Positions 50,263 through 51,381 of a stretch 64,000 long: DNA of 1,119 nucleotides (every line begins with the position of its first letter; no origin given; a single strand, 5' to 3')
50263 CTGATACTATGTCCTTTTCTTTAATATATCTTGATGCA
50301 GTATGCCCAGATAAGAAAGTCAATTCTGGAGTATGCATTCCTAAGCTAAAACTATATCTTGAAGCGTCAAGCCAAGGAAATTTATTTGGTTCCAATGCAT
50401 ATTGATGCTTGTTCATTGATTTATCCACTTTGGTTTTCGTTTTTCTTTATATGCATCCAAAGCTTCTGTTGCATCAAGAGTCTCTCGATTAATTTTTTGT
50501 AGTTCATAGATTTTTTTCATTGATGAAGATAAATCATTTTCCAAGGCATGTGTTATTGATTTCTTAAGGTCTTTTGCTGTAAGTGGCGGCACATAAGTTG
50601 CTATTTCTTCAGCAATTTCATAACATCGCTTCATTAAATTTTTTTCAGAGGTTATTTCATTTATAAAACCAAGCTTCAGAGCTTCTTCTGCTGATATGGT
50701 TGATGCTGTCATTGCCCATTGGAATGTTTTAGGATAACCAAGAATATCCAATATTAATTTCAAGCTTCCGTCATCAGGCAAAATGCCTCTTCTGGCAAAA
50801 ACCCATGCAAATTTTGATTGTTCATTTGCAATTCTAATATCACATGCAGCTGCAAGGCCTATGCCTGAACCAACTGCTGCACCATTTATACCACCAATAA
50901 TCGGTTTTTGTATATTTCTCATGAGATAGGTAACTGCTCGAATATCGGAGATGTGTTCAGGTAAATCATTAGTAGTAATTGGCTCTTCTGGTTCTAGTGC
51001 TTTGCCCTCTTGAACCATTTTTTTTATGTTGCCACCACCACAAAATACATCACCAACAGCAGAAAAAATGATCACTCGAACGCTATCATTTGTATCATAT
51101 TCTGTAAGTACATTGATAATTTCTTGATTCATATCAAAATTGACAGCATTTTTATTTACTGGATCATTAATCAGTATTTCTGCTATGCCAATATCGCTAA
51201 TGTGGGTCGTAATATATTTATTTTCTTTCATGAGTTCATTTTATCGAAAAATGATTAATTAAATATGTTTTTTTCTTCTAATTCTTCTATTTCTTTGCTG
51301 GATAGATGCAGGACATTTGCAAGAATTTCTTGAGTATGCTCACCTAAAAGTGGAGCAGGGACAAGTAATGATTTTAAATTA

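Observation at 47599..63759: A 16-gene divergent operon pair encodes an uncharacterised CoA-thioester / flavin-monooxygenase catabolic pathway with no regulator gene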

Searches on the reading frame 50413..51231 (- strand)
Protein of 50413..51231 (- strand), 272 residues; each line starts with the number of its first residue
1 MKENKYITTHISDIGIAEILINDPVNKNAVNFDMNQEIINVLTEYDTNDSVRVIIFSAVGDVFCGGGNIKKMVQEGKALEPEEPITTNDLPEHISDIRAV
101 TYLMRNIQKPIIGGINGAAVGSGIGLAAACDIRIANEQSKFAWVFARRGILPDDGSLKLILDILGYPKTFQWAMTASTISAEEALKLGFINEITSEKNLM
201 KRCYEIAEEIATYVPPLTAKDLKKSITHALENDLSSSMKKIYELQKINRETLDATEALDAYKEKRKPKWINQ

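Call 4: search_protein_families(library=pfam, proteins=[window:50413-51231:-], max_evalue=0.01)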
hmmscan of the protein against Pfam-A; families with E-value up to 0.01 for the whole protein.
window:50413-51231:- (272 aa): 3 families
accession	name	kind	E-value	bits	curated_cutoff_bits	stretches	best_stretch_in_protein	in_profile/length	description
PF00378.25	ECH_1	-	5.7e-46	157.3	27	1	15-270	5-249/251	Enoyl-CoA hydratase/isomerase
PF16113.10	ECH_2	-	9.3e-26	91.5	27.2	1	18-270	3-250/335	Enoyl-CoA hydratase/isomerase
PF16581.11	HIGH_NTase1_ass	-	0.0011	19.5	26.7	1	175-236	126-187/205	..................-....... C-terminal region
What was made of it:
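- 50413..51231 (-): ECH_b, a crotonase (272 aa) lacking both catalytic glutamates; PaaG/isomerase-like. Pfam ECH_1 (call 4).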

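Call 11: search_protein_families(library=ncbifam, proteins=[window:50413-51231:-], max_evalue=0.001)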
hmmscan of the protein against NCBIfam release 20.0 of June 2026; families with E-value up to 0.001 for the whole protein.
window:50413-51231:- (272 aa): 71 families (the best 25 are shown)
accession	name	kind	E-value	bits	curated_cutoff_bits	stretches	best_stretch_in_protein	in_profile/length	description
NF006699.0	PRK09245.1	subfamily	1.3e-45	155.7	354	1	16-269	13-263/266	crotonase/enoyl-CoA hydratase family protein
NF004857.0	PRK06210.1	equivalog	8e-43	146.8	341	1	3-269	6-272/275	enoyl-CoA hydratase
NF006109.0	PRK08260.1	subfamily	2e-42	145.4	320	1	8-270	7-276/296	enoyl-CoA hydratase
NF051848.1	EnCoAHydtEchA19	equivalog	2e-41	142.3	400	1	19-271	13-257/258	enoyl-CoA hydratase EchA19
NF006107.0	PRK08258.1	equivalog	8e-40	136.9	330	1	13-269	24-274/277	enoyl-CoA hydratase family protein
NF004781.0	PRK06127.1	subfamily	2.4e-39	135.6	291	1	9-269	15-266/269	enoyl-CoA hydratase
NF004840.0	PRK06190.1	equivalog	2.9e-39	135.2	253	1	15-246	13-233/260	enoyl-CoA hydratase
NF046063.1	oxepin_alt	equivalog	2.9e-39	135.1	300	1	19-268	13-254/254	oxepin-CoA hydrolase, alternative type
NF004794.0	PRK06142.1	equivalog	7.6e-39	134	308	1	15-270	15-271/273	crotonase/enoyl-CoA hydratase family protein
NF005802.0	PRK07657.1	equivalog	5.1e-38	131.1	363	1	6-269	4-257/260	enoyl-CoA hydratase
NF005700.0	PRK07511.1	subfamily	6.9e-38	130.7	274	1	20-269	17-258/260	enoyl-CoA hydratase family protein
NF005073.0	PRK06495.1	subfamily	1.6e-37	129.2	296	1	6-269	5-254/257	enoyl-CoA hydratase/isomerase family protein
NF004796.0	PRK06144.1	subfamily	2.2e-37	129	272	1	3-270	6-260/262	enoyl-CoA hydratase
NF006007.0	PRK08138.1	subfamily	1.1e-36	126.6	355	1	3-269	5-258/261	enoyl-CoA hydratase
NF005126.0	PRK06563.1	subfamily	1.2e-36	126.4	261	1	16-268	17-259/263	crotonase/enoyl-CoA hydratase family protein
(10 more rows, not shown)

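Call 73: search_solved_structures(query=window:50413-51231:-, max_evalue=1e-15, show_alignments=2)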
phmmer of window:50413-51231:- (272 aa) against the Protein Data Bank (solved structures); distinct sequences matched with E-value up to 1e-15: 98 (the best 60 are shown).
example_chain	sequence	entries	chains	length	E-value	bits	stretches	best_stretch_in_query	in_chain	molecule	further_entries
2pbp_A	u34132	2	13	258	4e-27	98.7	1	14-269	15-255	Enoyl-CoA hydratase subunit I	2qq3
2ej5_A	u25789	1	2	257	5.2e-27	98.4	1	16-268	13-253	Enoyl-CoA hydratase subunit II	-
6ijk_A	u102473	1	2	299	1e-26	97.4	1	15-265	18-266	Enoyl-CoA hydratase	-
9qwv_A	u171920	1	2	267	1.8e-26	96.6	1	16-271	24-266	Enoyl-CoA hydratase, mitochondrial, putative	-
3kqf_A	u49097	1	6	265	7.9e-26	94.5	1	16-269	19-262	Enoyl-CoA hydratase/isomerase family protein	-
3p5m_A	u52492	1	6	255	2.5e-25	92.9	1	15-269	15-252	Enoyl-CoA hydratase/isomerase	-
4fzw_C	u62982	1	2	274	4.5e-25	92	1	6-269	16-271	1,2-epoxyphenylacetyl-CoA isomerase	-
5z7r_A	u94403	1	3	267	1.3e-24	90.5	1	16-267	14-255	Short-chain-enoyl-CoA hydratase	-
5zai_A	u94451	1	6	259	2.3e-24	89.7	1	19-269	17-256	3-hydroxypropionyl-coenzyme A dehydratase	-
3g64_A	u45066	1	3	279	4.6e-24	88.7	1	6-270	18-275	Putative enoyl-CoA hydratase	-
3qre_A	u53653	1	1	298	1.3e-23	87.2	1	15-269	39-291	Enoyl-CoA hydratase, EchA12_1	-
9ula_A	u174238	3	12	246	1.7e-23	86.8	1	7-212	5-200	Enoyl-CoA hydratase/isomerase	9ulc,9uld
7eum_C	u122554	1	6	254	1.8e-23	86.7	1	7-212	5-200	Enoyl-CoA hydratase/isomerase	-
28bq_A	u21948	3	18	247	1.9e-23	86.7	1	7-212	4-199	Enoyl-CoA hydratase/isomerase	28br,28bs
7mcm_A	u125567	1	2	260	2.1e-23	86.5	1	47-236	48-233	Enoyl-CoA hydratase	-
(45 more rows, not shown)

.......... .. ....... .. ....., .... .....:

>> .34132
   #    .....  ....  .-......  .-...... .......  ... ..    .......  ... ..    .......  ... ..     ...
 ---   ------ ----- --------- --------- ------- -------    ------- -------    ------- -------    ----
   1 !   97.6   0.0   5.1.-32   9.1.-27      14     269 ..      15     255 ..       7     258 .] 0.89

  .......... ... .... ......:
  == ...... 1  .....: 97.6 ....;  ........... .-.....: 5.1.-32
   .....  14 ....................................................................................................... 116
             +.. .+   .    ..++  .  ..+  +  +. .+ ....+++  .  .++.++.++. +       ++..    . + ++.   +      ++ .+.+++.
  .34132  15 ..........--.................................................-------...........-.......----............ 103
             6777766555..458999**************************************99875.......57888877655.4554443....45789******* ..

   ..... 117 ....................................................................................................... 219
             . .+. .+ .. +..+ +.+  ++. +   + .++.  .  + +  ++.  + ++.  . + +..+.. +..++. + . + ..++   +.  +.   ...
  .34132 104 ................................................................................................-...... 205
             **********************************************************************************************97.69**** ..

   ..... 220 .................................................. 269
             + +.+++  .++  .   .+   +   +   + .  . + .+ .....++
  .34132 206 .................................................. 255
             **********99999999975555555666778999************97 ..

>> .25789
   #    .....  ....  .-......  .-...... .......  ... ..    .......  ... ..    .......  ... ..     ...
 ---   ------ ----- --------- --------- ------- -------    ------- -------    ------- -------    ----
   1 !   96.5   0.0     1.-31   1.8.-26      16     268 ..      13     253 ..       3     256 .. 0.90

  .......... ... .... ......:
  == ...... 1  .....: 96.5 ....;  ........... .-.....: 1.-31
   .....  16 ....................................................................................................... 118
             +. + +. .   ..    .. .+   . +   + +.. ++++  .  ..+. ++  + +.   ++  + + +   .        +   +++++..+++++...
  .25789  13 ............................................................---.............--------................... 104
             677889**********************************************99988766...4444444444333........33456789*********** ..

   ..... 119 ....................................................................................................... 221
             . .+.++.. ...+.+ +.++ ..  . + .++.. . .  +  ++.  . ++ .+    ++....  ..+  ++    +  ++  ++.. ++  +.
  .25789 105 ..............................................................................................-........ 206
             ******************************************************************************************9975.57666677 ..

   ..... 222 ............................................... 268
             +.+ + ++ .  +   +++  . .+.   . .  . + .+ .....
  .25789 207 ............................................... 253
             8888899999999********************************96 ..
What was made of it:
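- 50413..51231 (-): Alignment to 2pbp/2ej5 shows G and F at the two Glu positions, and 4fzw_C (PaaG) is among the top hits (call 73).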
